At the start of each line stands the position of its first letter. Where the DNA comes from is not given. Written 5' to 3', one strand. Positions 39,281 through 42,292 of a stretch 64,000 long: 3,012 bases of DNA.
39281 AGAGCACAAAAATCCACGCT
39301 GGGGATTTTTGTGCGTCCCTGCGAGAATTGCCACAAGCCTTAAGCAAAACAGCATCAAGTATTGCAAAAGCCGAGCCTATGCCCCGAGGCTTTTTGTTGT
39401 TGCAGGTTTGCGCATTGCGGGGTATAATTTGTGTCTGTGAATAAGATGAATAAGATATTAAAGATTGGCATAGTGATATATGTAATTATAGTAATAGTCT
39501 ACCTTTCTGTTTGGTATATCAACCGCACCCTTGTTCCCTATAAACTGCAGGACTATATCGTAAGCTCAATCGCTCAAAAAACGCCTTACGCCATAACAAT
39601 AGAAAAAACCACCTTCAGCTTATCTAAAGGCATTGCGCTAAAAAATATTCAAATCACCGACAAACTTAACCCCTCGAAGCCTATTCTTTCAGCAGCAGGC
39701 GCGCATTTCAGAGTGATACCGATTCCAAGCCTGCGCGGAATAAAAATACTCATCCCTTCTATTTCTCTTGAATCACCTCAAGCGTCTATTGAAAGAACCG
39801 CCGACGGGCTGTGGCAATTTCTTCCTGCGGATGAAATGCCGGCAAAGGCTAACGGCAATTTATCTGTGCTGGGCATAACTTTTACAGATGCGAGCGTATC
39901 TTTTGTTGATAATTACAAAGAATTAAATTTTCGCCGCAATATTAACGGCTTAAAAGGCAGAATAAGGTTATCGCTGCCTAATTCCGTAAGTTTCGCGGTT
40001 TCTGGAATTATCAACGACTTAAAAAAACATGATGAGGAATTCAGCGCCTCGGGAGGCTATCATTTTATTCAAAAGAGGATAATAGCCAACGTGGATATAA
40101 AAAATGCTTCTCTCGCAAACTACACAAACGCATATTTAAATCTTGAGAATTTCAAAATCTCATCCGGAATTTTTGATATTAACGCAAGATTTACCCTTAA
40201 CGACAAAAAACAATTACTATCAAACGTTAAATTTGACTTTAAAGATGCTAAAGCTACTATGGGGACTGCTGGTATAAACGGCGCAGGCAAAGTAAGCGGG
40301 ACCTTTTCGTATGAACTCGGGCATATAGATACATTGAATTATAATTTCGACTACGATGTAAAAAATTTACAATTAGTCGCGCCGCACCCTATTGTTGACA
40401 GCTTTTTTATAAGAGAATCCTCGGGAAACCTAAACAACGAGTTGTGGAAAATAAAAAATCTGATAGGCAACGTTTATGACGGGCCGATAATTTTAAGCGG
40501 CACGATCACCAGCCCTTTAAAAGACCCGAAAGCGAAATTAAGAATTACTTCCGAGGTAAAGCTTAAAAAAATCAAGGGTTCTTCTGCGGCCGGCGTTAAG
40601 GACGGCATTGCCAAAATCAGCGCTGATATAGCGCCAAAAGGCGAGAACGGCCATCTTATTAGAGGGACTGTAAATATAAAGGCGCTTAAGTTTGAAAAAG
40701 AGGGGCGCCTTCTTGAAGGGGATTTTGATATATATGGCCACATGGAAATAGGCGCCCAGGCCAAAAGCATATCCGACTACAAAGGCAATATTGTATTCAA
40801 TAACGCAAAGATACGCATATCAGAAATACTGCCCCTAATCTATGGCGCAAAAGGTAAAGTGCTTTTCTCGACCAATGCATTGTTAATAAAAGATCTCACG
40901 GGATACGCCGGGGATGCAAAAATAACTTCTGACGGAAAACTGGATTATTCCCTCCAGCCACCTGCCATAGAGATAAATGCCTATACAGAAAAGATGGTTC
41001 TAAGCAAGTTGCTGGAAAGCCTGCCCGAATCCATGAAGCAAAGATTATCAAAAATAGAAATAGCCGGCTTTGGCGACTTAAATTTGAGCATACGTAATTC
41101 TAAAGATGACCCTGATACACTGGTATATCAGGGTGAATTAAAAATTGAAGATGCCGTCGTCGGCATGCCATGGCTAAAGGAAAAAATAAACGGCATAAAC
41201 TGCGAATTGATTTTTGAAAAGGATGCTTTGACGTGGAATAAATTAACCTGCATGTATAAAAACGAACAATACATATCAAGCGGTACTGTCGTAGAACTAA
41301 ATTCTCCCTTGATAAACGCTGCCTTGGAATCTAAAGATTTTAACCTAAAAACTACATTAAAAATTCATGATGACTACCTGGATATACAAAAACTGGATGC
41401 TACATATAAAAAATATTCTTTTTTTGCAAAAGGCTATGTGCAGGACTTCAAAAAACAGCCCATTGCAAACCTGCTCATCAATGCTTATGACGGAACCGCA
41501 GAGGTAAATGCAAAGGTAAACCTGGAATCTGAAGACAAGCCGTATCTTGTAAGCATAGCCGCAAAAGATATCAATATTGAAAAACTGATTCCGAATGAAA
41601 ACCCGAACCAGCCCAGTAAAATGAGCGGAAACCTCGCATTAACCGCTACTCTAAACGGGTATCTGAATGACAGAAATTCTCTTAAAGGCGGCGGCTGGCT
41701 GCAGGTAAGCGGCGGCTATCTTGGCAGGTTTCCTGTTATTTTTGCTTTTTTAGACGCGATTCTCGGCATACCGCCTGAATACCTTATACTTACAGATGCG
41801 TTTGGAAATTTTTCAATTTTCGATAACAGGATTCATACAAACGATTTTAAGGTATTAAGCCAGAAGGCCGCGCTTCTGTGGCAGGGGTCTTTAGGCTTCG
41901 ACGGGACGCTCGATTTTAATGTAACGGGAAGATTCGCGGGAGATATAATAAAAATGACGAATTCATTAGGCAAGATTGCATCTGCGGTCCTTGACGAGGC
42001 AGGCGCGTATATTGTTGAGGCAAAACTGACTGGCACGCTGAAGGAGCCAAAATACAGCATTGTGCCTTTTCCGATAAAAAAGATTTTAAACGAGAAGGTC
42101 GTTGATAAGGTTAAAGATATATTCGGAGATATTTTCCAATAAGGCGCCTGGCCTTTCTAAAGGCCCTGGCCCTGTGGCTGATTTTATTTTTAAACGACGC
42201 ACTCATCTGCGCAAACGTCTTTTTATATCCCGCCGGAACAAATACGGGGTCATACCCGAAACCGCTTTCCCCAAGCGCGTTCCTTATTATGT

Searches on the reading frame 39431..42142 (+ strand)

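Call 90: search_protein_families(library=pfam, proteins=[window:39431-42142:+], max_evalue=0.001)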
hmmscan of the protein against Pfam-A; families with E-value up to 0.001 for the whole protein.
window:39431-42142:+ (903 aa): 3 families
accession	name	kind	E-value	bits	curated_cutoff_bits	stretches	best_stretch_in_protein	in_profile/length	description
PF05359.17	DUF748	-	1.1e-16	60.5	50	1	4-274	9-276/1037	Domain of Unknown Function (DUF748)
PF13116.12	YhdP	-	9.1e-14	50.8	46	2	424-758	510-816/1224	YhdP protein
PF05170.20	AsmA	-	3.2e-12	46.5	29.8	1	6-140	1-140/607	AsmA family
